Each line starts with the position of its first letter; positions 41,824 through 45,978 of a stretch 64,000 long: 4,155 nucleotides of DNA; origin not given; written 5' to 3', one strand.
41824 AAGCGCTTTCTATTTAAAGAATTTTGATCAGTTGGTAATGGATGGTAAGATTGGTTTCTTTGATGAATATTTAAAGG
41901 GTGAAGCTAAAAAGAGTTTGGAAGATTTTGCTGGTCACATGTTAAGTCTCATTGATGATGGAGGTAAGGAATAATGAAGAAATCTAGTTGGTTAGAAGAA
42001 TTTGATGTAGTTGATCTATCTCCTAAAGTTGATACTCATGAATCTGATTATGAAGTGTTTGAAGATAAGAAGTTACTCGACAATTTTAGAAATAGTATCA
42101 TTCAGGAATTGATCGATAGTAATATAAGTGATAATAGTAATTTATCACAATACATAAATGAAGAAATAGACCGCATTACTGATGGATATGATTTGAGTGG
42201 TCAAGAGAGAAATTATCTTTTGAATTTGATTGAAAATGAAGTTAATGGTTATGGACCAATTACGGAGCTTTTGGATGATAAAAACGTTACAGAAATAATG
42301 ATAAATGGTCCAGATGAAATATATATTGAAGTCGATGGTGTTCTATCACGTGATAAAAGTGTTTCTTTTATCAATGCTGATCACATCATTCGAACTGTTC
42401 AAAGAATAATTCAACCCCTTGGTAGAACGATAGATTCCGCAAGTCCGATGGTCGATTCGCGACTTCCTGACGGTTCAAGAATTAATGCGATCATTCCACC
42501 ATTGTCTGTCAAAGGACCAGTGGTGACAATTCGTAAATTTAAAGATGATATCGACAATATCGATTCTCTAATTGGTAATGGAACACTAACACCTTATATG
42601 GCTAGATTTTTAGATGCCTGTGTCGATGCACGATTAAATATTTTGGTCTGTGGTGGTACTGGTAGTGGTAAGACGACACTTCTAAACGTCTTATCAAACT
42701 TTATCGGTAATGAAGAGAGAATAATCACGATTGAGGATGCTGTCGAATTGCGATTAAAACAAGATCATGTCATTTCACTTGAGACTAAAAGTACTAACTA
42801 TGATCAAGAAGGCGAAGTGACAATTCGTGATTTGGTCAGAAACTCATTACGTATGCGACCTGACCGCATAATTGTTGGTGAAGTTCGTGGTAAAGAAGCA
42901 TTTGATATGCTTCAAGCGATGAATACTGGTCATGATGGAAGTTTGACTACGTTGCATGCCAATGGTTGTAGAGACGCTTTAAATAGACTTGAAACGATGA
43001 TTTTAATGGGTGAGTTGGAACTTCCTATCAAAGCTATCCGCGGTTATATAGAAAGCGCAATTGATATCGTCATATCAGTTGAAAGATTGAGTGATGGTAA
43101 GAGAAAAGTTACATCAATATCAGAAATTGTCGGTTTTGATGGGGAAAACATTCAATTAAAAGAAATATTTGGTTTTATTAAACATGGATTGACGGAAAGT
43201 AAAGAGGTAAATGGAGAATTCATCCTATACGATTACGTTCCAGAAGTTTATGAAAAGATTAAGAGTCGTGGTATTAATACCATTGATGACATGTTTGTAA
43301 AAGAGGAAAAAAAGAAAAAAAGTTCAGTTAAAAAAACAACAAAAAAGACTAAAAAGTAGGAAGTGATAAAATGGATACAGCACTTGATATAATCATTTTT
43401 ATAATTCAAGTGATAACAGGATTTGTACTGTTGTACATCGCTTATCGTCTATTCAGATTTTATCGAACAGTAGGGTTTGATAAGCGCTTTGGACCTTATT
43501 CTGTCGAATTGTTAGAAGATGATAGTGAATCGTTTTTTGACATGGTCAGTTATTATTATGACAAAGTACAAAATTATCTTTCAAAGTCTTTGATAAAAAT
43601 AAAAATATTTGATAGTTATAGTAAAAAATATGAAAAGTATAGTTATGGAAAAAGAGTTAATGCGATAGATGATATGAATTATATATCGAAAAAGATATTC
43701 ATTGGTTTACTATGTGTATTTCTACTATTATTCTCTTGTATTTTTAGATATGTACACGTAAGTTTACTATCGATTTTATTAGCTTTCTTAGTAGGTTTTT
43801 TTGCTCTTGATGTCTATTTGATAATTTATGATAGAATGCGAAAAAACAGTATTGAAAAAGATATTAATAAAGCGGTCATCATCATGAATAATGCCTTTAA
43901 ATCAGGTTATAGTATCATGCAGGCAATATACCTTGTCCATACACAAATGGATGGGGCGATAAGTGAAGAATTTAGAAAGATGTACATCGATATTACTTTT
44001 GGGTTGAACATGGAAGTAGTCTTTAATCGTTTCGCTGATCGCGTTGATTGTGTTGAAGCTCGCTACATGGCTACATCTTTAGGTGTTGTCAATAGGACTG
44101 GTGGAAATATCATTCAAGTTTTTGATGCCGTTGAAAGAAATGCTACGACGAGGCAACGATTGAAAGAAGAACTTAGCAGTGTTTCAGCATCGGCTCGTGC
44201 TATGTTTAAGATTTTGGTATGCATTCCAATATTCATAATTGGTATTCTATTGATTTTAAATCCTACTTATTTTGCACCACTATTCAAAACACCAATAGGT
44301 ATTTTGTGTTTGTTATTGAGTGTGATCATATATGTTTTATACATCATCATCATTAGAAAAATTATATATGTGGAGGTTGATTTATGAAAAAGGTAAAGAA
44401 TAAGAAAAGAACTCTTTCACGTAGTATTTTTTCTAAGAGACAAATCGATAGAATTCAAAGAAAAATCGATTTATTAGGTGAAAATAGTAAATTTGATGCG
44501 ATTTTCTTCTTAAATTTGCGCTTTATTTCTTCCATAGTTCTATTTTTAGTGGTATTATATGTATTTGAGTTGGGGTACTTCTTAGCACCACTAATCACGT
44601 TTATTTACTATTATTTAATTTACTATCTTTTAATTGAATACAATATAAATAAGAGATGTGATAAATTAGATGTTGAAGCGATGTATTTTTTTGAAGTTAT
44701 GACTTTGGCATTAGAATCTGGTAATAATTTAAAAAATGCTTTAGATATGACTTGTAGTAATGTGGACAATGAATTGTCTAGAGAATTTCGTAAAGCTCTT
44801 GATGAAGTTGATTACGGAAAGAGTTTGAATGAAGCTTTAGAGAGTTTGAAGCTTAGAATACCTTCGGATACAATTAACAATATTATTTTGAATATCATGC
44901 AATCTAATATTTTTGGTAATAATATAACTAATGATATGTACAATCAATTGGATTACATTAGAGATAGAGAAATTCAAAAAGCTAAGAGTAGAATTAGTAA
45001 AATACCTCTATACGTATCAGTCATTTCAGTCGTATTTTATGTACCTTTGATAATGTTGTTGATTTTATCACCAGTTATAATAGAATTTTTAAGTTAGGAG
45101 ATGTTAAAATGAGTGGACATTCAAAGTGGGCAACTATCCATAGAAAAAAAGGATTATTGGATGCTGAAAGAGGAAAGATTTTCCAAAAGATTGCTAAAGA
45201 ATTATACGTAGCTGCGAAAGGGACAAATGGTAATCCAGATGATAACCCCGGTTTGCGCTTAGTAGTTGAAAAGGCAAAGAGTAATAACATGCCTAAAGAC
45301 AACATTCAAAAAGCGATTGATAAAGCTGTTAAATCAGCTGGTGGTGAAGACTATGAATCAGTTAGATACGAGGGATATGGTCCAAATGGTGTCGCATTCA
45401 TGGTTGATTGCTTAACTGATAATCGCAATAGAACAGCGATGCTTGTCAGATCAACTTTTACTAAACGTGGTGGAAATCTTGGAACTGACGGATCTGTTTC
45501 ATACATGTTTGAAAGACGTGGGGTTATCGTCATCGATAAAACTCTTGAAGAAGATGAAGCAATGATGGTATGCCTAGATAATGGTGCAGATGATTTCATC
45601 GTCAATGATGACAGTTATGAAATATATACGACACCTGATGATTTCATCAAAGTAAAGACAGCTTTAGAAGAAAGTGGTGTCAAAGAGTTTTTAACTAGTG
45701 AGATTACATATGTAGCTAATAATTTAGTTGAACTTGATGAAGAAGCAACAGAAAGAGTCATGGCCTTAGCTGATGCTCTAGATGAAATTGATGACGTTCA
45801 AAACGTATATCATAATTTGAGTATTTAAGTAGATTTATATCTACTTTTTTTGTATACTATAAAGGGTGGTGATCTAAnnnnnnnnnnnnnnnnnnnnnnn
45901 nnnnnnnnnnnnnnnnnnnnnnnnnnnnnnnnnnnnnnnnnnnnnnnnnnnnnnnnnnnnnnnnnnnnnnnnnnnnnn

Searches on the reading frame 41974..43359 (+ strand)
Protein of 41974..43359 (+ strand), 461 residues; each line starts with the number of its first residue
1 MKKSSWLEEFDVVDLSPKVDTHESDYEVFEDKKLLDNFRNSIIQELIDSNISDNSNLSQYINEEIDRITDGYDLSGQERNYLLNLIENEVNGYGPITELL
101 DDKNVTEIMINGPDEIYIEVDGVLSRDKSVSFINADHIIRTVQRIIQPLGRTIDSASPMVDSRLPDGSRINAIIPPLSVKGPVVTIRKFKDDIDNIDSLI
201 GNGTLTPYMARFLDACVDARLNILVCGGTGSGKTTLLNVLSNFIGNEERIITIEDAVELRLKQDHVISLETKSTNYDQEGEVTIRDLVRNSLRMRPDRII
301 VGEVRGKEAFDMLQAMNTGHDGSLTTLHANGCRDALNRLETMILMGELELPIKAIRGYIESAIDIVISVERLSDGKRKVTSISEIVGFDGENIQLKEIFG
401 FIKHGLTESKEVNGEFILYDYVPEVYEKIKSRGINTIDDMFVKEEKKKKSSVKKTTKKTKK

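Call 16: search_protein_families(library=pfam, proteins=[window:41974-43359:+], max_evalue=0.001)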
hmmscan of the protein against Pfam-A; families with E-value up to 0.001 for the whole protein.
window:41974-43359:+ (461 aa): 3 families
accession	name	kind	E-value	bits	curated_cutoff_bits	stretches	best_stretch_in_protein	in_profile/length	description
PF00437.27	T2SSE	-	1.3e-63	215.3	24.9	1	91-368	3-274/370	Type II/IV secretion system protein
PF00005.33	ABC_tran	-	0.00069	20.7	25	0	222-256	13-47/137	ABC transporter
PF01935.23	DUF87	-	0.00084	19.9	23.2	0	222-243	25-46/220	Helicase HerA, central domain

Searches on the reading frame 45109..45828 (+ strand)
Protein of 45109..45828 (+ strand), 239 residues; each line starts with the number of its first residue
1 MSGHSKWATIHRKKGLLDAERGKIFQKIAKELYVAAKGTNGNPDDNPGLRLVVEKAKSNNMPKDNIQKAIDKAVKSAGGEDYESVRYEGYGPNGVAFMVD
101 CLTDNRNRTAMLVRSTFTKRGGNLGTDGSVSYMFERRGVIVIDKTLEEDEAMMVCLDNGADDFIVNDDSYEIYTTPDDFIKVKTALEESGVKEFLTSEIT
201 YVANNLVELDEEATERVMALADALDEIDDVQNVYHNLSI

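Call 108: search_protein_families(library=pfam, proteins=[window:45109-45828:+], max_evalue=0.01)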
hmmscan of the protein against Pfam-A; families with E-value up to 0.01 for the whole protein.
window:45109-45828:+ (239 aa): 2 families
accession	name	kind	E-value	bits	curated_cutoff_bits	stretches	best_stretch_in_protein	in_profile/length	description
PF01709.26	Transcrip_reg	-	1.6e-61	207.1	27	1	82-237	1-160/160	TACO1/YebC second and third domain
PF20772.2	TACO1_YebC_N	-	4.7e-27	94.7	36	1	5-74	1-71/73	TACO1/YebC protein N-terminal domain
